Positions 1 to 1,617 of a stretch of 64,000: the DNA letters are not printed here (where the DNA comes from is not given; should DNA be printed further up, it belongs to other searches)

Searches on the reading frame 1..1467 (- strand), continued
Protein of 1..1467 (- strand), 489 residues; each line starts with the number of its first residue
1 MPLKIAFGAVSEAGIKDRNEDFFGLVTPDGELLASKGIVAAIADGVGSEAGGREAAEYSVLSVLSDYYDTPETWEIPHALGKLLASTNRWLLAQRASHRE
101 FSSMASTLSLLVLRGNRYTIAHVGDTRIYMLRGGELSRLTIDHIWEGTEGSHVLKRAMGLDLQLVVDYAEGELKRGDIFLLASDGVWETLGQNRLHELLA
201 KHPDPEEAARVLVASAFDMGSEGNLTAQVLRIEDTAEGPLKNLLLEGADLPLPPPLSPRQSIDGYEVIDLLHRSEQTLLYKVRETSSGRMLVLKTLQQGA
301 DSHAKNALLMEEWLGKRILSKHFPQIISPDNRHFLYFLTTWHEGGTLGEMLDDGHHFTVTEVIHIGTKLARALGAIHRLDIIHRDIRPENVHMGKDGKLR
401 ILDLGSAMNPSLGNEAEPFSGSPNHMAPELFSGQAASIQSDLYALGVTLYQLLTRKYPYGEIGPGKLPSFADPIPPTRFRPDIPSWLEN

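Call 33: search_protein_families(library=ncbifam, proteins=[P0124], max_evalue=0.001)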
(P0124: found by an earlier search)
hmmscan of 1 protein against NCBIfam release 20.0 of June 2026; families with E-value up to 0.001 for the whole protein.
P0124 (569 aa): 13 families
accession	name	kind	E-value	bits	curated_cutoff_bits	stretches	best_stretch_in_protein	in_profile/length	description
NF033484.1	Stp1_PP2C_phos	equivalog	3e-33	115.3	230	2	16-143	8-129/232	Stp1/IreP family PP2C-type Ser/Thr phosphatase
NF033483.0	PknB_PASTA_kin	equivalog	2.5e-31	109.4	450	1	343-522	90-274/563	Stk1 family PASTA domain-containing Ser/Thr kinase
NF047741.1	antiphage_MADS6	equivalog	2e-26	92.7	460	1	259-516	185-460/612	methylation-associated defense system protein kinase MAD6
NF009651.0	PRK13184.1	equivalog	8.1e-22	77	839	1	358-546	111-319/932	serine/threonine-protein kinase PknD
NF052427.1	StpK7MSMEG_1200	equivalog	6.7e-17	61.2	900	1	335-519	82-271/601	serine/threonine protein kinase StpK7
NF038150.1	lanthi_synth_IV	equivalog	1.8e-16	59.7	650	1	352-459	290-396/851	class IV lanthionine synthetase LanL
NF011149.0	PRK14559.1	equivalog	1.2e-11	44.1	374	1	16-143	384-521/642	serine/threonine phosphatase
TIGR03903.1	TOMM_kin_cyc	equivalog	4.9e-10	37.9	705.75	1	335-455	54-185/1267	TOMM system kinase/cyclase fusion protein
NF033442.0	BREX_PglW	equivalog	6.9e-09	34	990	0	324-397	575-646/1391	BREX system serine/threonine kinase PglW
NF038151.1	lanthi_synth_III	equivalog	1.3e-08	33.7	575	1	360-474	336-444/833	class III lanthionine synthetase LanKC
NF053615.1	SerThrKinAfsKStmc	equivalog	1.7e-08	33.6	1300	1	261-460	11-214/809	protein serine/threonine kinase AfsK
NF043056.1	T4SS_LegK1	equivalog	1.8e-06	26.8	550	1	349-454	177-285/516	Dot/Icm T4SS effector kinase LegK1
TIGR03724.2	arch_bud32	equivalog_domain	0.00048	19.7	125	1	364-407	89-131/193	KEOPS complex kinase/ATPase Bud32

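Call 53: predict_structure(alignment_id=A1)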
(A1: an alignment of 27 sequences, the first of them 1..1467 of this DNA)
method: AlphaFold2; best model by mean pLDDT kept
length: 489 residues; sequences in the alignment: 27
mean_pLDDT: 82.5   pTM: 0.53
mean pLDDT of the five models: 82.5, 82.0, 80.1, 78.3, 76.8
residues with pLDDT >= 90: 205; 70-90: 203; 50-70: 49; < 50: 32
segments of 3 or more residues with pLDDT < 50: 237-244, 413-416, 472-489
pLDDT, mean of each block of 10 residues (from residue 1): 87 89 88 82 80 90 86 67 87 69 82 87 93 92 63 74 79 90 94 95 96 96 94 69 56 91 93 88 93 92 84 81 85 89 93 92 92 83 89 93 82 52 78 80 91 83 66 44 43
secondary structure, 60 per line:
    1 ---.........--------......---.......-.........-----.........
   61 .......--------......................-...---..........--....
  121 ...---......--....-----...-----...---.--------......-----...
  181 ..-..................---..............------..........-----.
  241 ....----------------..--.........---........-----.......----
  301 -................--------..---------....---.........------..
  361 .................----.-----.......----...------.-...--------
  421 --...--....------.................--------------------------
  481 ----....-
elements in order: E4-12 E21-26 H30-36 E38-46 H52-67 H76-97 E105-114 E117-123 E127-132 E135-138 E144-146 E152-154 E167-172 E178-182 H184-201 H205-218 E225-234 H240-244 E265-273 E277-284 E290-296 H302-317 E337-340 E344-346 H347-352 H359-377 E391-394 E399-401 H428-431 H438-454 H485-488
